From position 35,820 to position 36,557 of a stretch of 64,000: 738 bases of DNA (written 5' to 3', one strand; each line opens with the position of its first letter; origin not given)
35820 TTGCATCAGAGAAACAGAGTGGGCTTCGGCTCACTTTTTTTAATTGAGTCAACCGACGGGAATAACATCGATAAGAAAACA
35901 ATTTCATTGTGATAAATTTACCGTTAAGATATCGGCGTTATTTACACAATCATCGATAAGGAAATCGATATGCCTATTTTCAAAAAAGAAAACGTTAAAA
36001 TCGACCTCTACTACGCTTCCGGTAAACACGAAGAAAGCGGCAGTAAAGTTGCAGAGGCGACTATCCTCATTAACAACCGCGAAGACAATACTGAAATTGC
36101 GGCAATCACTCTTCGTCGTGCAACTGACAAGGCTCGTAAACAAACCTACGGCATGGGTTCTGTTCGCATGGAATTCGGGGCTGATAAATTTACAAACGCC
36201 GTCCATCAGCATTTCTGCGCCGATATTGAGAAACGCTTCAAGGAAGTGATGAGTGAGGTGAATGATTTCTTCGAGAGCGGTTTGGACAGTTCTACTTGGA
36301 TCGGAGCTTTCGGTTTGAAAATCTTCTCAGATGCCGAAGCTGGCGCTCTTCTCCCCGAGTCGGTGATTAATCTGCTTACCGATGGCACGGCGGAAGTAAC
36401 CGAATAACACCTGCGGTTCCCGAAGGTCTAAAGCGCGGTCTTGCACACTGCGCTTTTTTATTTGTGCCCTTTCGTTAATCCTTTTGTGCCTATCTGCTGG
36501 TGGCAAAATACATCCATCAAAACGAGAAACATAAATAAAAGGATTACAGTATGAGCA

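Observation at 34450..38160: Cassette-like array of six small unknown genes, each with its own promoter/leader and terminator, with modules duplicated between genes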

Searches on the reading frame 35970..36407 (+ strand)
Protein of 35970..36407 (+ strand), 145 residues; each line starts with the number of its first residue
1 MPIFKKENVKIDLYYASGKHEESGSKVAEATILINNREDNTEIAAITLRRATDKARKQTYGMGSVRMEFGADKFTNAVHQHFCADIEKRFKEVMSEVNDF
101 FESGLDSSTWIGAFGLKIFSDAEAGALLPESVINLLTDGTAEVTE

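Call 11: search_protein_families(library=pfam, proteins=[window:35970-36407:+], max_evalue=1)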
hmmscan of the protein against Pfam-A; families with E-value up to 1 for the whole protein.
window:35970-36407:+ (145 aa): 0 families

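Call 12: search_protein_families(library=phrogs, proteins=[window:35970-36407:+], max_evalue=0.1)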
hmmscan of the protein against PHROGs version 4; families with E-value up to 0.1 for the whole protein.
window:35970-36407:+ (145 aa): 2 families
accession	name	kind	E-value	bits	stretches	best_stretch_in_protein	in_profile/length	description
phrog_2473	-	unknown function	2.7e-27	96.6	1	4-134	3-132/139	-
phrog_13349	-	head and packaging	0.066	13.7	1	5-93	22-104/241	virion structural protein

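Call 17: search_dna_similar(query=window:35970-36407:+, collection=phages, mode=protein, max_rows=40, max_evalue=0.001, rows=spread)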
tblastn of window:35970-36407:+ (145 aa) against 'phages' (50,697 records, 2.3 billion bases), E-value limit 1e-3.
Records with a match: 22; places in all: 22; records where one place covers at least 80% of the query: 21.
Best place of each record, by identity: <60% 22.
By first word of the organism name: Klebsiella 16; Escherichia 4; Salmonella 2.
By host as written in the record: Klebsiella pneumoniae 3; - 2; Salmonella enterica subsp. enterica serovar Typhimurium strain LT2 2; Klebsiella oxytoca 1; Escherichia coli str. K-12 substr. MG1655 1; Escherichia coli strain SCU-175 1; Escherichia coli strain SCU-107 1; horse 1; and 10 more.
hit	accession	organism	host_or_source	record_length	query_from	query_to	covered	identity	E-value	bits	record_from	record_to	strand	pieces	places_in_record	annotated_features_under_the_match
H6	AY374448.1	Klebsiella phage phiKO2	-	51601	3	134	91%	35.8%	3e-20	91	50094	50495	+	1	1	Gp62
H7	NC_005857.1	Klebsiella phage phiKO2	Klebsiella oxytoca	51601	3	134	91%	35.8%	3e-20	91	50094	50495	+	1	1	Gp62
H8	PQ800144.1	Klebsiella phage Kpn_R1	Klebsiella pneumoniae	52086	3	141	96%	32.1%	5e-12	67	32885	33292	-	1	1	record has no annotation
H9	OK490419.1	Klebsiella phage Kp4865-4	Klebsiella pneumoniae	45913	3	140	95%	32.4%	6e-13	70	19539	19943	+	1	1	record has no annotation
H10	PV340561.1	Escherichia phage PhiR41_1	Escherichia coli str. K-12 substr. ...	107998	5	132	88%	34.9%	8e-13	70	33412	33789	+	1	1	hypothetical protein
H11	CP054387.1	Escherichia phage CMS-2020a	Escherichia coli strain SCU-175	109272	5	132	88%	34.9%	8e-13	70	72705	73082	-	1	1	record has no annotation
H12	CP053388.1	Escherichia phage CMS-2020a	Escherichia coli strain SCU-107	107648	5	132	88%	34.1%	2e-12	69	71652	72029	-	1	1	record has no annotation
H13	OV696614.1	Escherichia phage Cyrano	-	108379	5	132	88%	34.1%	3e-12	68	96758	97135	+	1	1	Hypothetical protein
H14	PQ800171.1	Klebsiella phage Kpn_R1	Klebsiella pneumoniae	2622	4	135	91%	32.8%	6e-15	76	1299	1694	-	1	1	record has no annotation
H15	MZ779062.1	Klebsiella phage pJN2-26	horse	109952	4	135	91%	32.8%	2e-14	75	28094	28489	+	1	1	hypothetical protein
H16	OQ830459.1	Klebsiella phage vB_KpnS_KpLi5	Klebsiella pneumoniae KpLi5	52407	3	141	96%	30.7%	2e-11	66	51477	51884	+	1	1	hypothetical protein (x2)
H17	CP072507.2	Klebsiella phage NAR688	Klebsiella quasipneumoniae FK688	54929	3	141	96%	30.7%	2e-11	66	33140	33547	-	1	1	record has no annotation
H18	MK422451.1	Klebsiella phage ST13-OXA48phi12.3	Klebsiella pneumoniae ST13-OXA48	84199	4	135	91%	32.1%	3e-14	74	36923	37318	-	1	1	hypothetical protein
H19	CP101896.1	Klebsiella phage GArcari-2022b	Klebsiella pneumoniae strain 4011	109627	4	135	91%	32.1%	3e-14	74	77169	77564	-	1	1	record has no annotation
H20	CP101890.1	Klebsiella phage GArcari-2022a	Klebsiella pneumoniae strain 9362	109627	4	135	91%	32.1%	3e-14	74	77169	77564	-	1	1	record has no annotation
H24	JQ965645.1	Salmonella phage SSU5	Salmonella enterica subsp. enterica ...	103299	6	132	88%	32.0%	4e-11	65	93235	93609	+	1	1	hypothetical protein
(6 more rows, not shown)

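Call 18: get_annotated_region(hit=H24, flank=7000)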
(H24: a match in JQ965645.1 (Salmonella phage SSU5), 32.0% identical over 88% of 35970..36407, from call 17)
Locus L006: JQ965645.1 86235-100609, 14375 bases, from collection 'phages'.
description: Salmonella phage SSU5, complete genome.
organism: Salmonella phage SSU5 (NCBI taxid 1177632)
taxonomy: Viruses; Duplodnaviria; Heunggongvirae; Uroviricota; Caudoviricetes
host: Salmonella enterica subsp. enterica serovar Typhimurium strain LT2; source: -; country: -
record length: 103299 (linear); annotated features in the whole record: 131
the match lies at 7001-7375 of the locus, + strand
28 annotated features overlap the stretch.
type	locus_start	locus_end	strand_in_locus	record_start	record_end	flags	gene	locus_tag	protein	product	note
CDS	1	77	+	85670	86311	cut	-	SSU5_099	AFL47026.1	putative guanosine polyphosphate pyrophospho hydrolase/synthetase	-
CDS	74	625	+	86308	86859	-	-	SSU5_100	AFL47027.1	hypothetical protein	-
CDS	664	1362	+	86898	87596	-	-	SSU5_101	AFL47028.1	hypothetical protein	-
CDS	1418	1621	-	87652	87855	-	-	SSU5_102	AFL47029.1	putative selenium-binding protein YdfZ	-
CDS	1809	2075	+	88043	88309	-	-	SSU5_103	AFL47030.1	hypothetical protein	-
CDS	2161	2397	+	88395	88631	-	-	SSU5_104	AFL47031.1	hypothetical protein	-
CDS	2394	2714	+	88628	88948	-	-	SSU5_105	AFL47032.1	hypothetical protein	-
CDS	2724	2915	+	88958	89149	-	-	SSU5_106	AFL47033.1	hypothetical protein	-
CDS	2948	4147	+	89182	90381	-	-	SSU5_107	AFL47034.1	hypothetical protein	-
CDS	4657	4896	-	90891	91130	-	-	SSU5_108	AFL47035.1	hypothetical protein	-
CDS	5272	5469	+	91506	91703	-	-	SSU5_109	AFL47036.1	hypothetical protein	-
CDS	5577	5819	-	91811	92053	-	-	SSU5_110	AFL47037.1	hypothetical protein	-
CDS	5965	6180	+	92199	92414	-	-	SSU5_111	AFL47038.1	hypothetical protein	-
CDS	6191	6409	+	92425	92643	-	-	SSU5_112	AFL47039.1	hypothetical protein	-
CDS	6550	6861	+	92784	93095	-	-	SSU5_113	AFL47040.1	hypothetical protein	-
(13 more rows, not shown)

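Call 19: get_annotated_region(hit=H13, flank=7000)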
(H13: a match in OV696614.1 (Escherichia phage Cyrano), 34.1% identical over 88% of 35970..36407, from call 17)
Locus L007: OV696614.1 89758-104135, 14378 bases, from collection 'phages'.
description: Escherichia phage Cyrano genome assembly, segment: complete_genome.
organism: Escherichia phage Cyrano (NCBI taxid 2904711)
taxonomy: Viruses; Duplodnaviria; Heunggongvirae; Uroviricota; Caudoviricetes
host: -; source: -; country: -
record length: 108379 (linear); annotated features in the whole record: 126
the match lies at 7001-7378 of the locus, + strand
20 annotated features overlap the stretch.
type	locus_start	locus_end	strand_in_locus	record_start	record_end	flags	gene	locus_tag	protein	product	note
CDS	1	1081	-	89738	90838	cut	-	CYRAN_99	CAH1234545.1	Septum site-determining protein MinD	-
CDS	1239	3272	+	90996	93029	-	-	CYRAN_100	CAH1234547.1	Methionyl-tRNA synthetase MetRS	-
CDS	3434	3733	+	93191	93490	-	-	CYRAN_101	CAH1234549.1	Hypothetical protein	-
CDS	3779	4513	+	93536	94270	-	-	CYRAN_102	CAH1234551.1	Hypothetical protein containing coiled-coil segments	-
CDS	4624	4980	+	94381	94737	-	-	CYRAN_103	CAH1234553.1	Hypothetical protein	-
CDS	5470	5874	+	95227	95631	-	-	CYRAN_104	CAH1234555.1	Hypothetical protein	-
CDS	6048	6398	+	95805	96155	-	-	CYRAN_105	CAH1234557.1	Hypothetical protein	-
CDS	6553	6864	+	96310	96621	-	-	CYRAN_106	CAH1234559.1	Hypothetical protein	-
CDS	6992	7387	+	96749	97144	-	-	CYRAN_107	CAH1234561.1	Hypothetical protein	-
CDS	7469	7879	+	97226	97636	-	-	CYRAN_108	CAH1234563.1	Hypothetical protein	-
CDS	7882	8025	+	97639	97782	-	-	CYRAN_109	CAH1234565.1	Hypothetical protein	-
CDS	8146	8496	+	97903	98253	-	-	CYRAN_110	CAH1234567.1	Hypothetical protein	-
CDS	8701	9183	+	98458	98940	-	-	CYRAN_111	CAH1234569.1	Hypothetical protein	-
CDS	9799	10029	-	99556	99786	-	-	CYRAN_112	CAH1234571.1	Hypothetical protein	-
CDS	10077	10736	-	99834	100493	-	-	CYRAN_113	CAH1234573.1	Hypothetical protein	-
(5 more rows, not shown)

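Call 20: get_annotated_region(hit=H7, flank=6000)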
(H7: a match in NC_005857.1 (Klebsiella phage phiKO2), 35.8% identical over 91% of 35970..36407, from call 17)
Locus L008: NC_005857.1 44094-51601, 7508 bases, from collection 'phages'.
description: Klebsiella phage phiKO2, complete genome.
organism: Klebsiella phage phiKO2 (NCBI taxid 255431)
taxonomy: Viruses; Duplodnaviria; Heunggongvirae; Uroviricota; Caudoviricetes
host: Klebsiella oxytoca; source: -; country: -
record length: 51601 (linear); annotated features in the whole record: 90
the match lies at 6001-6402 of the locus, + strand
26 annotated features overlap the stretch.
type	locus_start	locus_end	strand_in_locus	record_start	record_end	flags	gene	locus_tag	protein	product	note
CDS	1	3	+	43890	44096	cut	-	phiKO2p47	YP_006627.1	Gp47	-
CDS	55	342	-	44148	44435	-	-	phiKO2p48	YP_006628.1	transcriptional regulator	similar to Bacteriophage N15 gene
CDS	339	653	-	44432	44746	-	-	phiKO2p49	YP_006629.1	type II toxin-antitoxin system RelE/ParE family toxin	similar to Bacteriophage N15 gene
CDS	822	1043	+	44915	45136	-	-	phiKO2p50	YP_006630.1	Gp50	similar to Bacteriophage N15 gene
CDS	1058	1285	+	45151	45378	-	-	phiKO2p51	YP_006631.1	winged helix-turn-helix domain-containing protein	similar to Bacteriophage N15 gene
misc_feature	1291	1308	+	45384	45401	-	-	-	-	-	putative plasmid partitioning site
regulatory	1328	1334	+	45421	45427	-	-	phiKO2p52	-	minus_35_signal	putative late promoter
regulatory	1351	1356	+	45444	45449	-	-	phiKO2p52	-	minus_10_signal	putative late promoter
regulatory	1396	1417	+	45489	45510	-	-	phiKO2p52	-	terminator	putative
CDS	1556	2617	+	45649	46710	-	-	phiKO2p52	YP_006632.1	DNA methyltransferase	Gp52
regulatory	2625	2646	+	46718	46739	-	-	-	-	terminator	putative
CDS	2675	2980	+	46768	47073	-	-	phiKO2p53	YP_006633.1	Gp53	-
CDS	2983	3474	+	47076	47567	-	-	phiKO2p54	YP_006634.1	Gp54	-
CDS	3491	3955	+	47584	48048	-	-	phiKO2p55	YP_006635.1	Gp55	-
CDS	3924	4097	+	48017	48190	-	-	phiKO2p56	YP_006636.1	Gp56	-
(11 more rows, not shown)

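Call 33: search_protein_families(library=ncbifam, proteins=[window:35970-36407:+], max_evalue=1)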
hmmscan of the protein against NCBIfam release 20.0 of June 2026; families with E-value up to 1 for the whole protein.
window:35970-36407:+ (145 aa): 1 family
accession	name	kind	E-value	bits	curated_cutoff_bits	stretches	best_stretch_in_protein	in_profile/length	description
NF049877.1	GlucurArabfur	equivalog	0.0021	15.7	1800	1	5-92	1003-1088/1400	beta-d-glucuronidase/beta-L-arabinofuranosidase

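Call 34: search_protein_families(library=padloc, proteins=[window:35970-36407:+], max_evalue=1)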
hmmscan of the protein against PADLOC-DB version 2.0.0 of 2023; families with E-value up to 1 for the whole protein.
window:35970-36407:+ (145 aa): 1 family
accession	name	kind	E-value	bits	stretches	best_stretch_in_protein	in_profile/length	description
PDLC01622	Cas8e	-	0.03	11.5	1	34-99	348-401/423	CAS-I-E; effector_LS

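Call 54: find_homologous_proteins(query=window:35970-36407:+, max_evalue=0.001)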
Query window:35970-36407:+ (145 aa): 2 proteins with E <= 0.001 among 14 candidates.
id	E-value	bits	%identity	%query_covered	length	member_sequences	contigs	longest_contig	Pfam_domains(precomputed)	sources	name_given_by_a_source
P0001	1.0e-88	312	100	100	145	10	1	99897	-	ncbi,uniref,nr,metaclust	ncbi:hypothetical protein [Moellerella wisconsensis]|uniref:hypothetical protein n=1 Tax=Moellerella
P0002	1.5e-70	253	78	100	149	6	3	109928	-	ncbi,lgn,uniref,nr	ncbi:hypothetical protein [Providencia sp. PROV145]|uniref:hypothetical protein n=1 Tax=Providencia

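Call 55: find_encoding_contigs(protein=P0002, flank=8000, max_places=4)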
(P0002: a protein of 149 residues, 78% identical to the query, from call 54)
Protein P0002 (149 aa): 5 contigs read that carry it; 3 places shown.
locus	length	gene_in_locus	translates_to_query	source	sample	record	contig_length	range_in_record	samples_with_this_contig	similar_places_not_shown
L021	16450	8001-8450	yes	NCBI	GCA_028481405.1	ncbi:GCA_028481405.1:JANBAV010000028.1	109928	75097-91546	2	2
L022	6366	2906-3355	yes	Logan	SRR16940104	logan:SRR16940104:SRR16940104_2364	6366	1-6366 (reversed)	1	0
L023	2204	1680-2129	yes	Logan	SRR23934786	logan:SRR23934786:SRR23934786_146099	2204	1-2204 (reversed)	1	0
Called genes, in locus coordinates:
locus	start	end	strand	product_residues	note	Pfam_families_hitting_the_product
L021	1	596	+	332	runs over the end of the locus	PF10979:DUF2786, PF08238:Sel1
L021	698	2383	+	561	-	PF13708:DUF4942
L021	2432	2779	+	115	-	-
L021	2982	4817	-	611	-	-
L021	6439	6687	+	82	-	-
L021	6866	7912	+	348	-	-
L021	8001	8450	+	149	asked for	-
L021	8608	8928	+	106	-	-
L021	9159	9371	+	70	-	-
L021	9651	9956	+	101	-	-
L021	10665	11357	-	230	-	-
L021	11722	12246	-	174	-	PF03614:Flag1_repress (weak), PF17209:Hfq (weak)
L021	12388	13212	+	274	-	-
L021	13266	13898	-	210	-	-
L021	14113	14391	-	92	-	-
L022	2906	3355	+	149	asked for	-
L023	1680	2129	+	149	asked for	-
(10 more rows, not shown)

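Call 57: find_homologous_proteins(query=A2, max_evalue=0.001)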
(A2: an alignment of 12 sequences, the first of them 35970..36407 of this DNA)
Query A2 (12 sequences) (145 aa, profile of the alignment): 27 proteins with E <= 0.001 among 1323 candidates.
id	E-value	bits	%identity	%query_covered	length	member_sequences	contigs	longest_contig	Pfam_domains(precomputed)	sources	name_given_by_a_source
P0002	3.7e-55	204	78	100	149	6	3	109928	-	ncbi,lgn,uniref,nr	ncbi:hypothetical protein [Providencia sp. PROV145]|uniref:hypothetical protein n=1 Tax=Providencia 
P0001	4.6e-55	203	100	100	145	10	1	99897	-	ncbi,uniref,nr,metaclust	ncbi:hypothetical protein [Moellerella wisconsensis]|uniref:hypothetical protein n=1 Tax=Moellerella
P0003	1.3e-52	195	32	88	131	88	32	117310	-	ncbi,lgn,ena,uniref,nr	ncbi:TPA: hypothetical protein NV896_002048 [Escherichia coli]|uniref:hypothetical protein n=1 Tax=E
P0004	1.7e-52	195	33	88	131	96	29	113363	-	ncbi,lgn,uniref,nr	ncbi:hypothetical protein ABSL22_002793 [Escherichia coli]|uniref:hypothetical protein n=2 Tax=Esche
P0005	1.7e-48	182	33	88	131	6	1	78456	-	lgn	-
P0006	2.5e-48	182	33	88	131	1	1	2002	-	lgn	-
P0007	2.6e-48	182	29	88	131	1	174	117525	-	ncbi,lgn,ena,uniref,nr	ncbi:hypothetical protein I9Y19_004054 [Citrobacter freundii]|uniref:Phage protein n=1 Tax=Citrobact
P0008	3.2e-48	181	31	88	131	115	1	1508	-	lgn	-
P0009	6.3e-48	180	34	88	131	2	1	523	-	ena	-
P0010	2.7e-47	178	36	88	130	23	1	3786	-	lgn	-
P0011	3.1e-47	178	31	88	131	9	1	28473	-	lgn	-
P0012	4.4e-47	178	30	88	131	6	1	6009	-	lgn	-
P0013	5.0e-47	177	34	88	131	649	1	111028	-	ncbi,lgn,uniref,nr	ncbi:hypothetical protein [Escherichia coli]|uniref:hypothetical protein n=1 Tax=Escherichia coli Ta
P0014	9.9e-47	176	34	88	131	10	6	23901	-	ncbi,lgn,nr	ncbi:hypothetical protein ABJ926_004010 [Escherichia coli]|nr:hypothetical protein [Escherichia coli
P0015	3.1e-46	175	30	88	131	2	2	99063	-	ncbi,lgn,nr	ncbi:hypothetical protein N8R00_21745 [Enterobacter hormaechei subsp. steigerwaltii]|nr:hypothetical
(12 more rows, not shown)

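Call 65: predict_structure(alignment_id=A3)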
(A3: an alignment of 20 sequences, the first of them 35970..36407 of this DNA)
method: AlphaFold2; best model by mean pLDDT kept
length: 145 residues; sequences in the alignment: 20
mean_pLDDT: 84.1   pTM: 0.80
mean pLDDT of the five models: 84.1, 81.6, 80.2, 78.6, 77.5
residues with pLDDT >= 90: 66; 70-90: 58; 50-70: 15; < 50: 6
segments of 3 or more residues with pLDDT < 50: 140-145
pLDDT, mean of each block of 10 residues (from residue 1): 79 90 87 91 93 89 82 86 94 90 66 82 91 79 42
secondary structure, 60 per line:
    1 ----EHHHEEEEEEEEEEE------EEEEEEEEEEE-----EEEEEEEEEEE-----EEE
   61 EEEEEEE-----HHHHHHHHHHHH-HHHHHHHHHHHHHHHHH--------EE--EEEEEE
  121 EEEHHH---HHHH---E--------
elements in order: E9-19 E26-36 E42-52 E58-67 H73-84 H86-102 E115-123 H130-133

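Call 87: search_solved_structures(query=A2, max_evalue=1)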
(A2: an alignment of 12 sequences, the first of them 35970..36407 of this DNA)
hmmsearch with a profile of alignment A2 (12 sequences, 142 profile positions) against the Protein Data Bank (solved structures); distinct sequences matched with E-value up to 1: 5.
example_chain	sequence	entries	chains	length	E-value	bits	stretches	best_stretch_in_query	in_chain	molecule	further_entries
6j9r_A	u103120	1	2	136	0.14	15.4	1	67-109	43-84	Brain tumor protein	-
1tyj_A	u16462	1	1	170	0.49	13.6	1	6-48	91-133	cellulosomal scaffoldin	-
2y3n_A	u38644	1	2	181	0.55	13.4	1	6-48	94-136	CELLULOSOMAL SCAFFOLDIN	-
7u8o_M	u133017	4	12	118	0.58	13.3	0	35-98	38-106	V-type proton ATPase subunit G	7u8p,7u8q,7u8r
6wlz_M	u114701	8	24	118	0.84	12.8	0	36-98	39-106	V-type proton ATPase subunit G 1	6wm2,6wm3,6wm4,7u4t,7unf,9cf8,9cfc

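Call 96: fold_search(model_id=the predicted structure, library=viral)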
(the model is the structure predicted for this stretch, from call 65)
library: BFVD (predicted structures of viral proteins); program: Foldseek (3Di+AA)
matches with E <= 10: 1300; with E <= 0.001: 0
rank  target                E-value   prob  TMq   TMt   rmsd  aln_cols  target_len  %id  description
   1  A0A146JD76            1.2e-02  0.91  0.28  0.28  18.4       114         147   13  (no name in the UniProt tables at hand)
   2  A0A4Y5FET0            1.8e-02  0.47  0.28  0.26  18.3       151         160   12  Uncharacterized protein [Lactobacillus phage 3-521]
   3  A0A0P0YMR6            2.4e-02  0.98  0.38  0.34  10.0       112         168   14  (no name in the UniProt tables at hand)
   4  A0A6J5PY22            2.6e-02  0.84  0.24  0.15   6.8        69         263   10  Uncharacterized protein [uncultured Caudovirales phage]
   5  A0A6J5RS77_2          2.6e-02  0.60  0.26  0.04  21.9       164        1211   11  Uncharacterized protein [uncultured Caudovirales phage]
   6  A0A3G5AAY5            3.0e-02  0.30  0.18  0.11  10.8       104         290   10  Uncharacterized protein [Hyperionvirus sp.]
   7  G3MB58                3.4e-02  1.00  0.44  0.14   4.0       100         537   11  Gp678 [Bacillus phage G]
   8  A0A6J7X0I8            3.6e-02  0.66  0.26  0.32   9.7       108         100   12  Uncharacterized protein [uncultured Caudovirales phage]
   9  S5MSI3                4.0e-02  1.00  0.34  0.12   3.0        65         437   14  PE-PGRS family protein [Bacillus phage JL]
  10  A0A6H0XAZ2            4.8e-02  0.93  0.29  0.42   8.9        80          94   12  (no name in the UniProt tables at hand)
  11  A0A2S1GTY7            4.8e-02  0.80  0.24  0.28   5.5        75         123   15  (no name in the UniProt tables at hand)
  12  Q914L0                5.1e-02  0.35  0.18  0.26  14.5       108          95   12  Uncharacterized protein 20 [Sulfolobus islandicus filamentous virus (isolate Iceland/Hveragerdi)]
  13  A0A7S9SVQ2            5.7e-02  1.00  0.32  0.34   2.6        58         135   12  (no name in the UniProt tables at hand)
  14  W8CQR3                5.7e-02  0.82  0.27  0.20   6.2        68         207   12  (no name in the UniProt tables at hand)
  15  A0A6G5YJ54            5.7e-02  0.77  0.30  0.18  14.2       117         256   15  (no name in the UniProt tables at hand)
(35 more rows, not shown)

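Call 114: find_encoding_contigs(protein=window:35970-36407:+, flank=5000, max_places=10)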
Protein window:35970-36407:+ (145 aa): no gene with exactly this product is on record in the collection.
